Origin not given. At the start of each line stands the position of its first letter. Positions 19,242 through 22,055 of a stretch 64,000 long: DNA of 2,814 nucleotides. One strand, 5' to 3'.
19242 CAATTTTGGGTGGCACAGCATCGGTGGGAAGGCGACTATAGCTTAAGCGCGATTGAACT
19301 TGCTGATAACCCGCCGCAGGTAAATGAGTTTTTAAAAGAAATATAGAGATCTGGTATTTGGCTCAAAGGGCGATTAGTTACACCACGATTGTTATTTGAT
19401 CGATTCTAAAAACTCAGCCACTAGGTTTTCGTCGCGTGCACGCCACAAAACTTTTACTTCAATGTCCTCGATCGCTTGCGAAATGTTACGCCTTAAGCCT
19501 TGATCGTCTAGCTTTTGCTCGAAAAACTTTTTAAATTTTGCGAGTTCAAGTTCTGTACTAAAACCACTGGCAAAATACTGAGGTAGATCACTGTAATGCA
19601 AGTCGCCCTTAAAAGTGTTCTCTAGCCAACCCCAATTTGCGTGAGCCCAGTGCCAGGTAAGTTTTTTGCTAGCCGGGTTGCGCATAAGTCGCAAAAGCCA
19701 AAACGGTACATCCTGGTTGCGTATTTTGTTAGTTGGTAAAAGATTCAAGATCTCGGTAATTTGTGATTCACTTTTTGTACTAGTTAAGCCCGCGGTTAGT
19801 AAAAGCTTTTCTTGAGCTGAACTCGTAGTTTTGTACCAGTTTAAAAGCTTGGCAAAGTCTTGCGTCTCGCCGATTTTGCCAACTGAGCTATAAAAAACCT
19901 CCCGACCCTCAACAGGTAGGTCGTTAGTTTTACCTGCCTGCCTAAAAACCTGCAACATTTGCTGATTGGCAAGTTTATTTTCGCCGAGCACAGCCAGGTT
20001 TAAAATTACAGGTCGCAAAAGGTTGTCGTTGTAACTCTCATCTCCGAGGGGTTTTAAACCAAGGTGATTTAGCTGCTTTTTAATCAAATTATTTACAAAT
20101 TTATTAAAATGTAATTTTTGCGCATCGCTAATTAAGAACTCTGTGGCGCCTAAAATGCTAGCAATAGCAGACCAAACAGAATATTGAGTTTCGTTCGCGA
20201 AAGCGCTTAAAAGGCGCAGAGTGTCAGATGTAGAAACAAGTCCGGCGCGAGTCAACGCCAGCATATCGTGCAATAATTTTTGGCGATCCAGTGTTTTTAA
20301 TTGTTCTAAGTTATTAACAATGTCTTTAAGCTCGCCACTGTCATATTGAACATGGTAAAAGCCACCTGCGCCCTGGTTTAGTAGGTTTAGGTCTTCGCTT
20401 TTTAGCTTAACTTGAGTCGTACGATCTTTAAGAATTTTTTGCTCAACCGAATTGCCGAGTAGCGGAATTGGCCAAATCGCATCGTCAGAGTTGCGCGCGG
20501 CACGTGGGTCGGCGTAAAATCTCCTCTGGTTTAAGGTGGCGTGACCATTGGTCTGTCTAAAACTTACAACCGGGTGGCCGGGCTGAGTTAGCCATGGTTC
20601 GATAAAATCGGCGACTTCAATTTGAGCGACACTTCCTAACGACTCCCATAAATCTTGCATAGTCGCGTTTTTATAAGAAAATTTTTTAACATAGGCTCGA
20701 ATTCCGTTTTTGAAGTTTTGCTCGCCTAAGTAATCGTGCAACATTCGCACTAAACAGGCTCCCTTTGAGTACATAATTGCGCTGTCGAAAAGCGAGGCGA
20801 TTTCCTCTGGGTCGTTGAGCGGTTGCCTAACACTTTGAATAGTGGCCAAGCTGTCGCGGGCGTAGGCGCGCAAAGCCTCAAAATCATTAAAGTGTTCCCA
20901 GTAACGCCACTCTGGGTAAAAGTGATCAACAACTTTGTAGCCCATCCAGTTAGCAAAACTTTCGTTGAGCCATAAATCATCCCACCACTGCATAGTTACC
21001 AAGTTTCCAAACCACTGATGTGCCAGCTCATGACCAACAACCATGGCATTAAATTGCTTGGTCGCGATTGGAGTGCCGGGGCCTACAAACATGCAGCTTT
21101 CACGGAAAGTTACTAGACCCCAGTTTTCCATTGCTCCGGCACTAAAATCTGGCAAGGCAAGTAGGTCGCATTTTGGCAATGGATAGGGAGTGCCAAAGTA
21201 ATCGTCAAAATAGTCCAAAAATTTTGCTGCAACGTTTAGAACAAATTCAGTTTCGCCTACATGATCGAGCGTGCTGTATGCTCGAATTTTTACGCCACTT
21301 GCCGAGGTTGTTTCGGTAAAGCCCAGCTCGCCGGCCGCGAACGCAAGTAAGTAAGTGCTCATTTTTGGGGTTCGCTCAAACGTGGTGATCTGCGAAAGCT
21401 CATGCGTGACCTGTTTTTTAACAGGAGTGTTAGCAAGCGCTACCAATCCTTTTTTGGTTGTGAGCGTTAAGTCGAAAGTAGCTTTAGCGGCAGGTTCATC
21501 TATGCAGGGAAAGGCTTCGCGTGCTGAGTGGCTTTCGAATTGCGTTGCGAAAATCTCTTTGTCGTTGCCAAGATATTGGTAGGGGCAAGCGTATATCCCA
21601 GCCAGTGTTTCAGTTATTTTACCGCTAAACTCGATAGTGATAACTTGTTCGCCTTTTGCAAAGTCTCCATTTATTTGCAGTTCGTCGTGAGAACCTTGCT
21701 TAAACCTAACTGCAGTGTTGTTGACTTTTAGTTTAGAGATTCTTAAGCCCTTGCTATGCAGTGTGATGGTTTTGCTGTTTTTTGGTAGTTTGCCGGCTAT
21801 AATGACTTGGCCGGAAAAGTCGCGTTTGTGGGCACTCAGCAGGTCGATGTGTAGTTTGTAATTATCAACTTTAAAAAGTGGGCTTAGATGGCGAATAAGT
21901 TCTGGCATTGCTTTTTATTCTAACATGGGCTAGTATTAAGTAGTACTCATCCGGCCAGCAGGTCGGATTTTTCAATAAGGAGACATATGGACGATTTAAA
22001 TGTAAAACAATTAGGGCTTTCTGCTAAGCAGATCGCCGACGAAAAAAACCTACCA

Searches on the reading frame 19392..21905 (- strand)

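Call 77: search_protein_families(library=pfam, proteins=[window:19392-21905:-], max_evalue=0.001)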
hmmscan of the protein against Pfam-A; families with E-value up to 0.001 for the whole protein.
window:19392-21905:- (837 aa): 3 families
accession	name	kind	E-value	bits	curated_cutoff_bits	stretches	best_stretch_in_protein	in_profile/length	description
PF01433.26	Peptidase_M1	-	6.8e-79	264.9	27.7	1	222-438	2-218/218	Peptidase family M1 domain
PF11838.14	ERAP1_C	-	4.9e-62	210.6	38.2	1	508-816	3-317/318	ERAP1-like C-terminal domain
PF17900.6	Peptidase_M1_N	-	2.2e-41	142.4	25.8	1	14-186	3-186/186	Peptidase M1 N-terminal domain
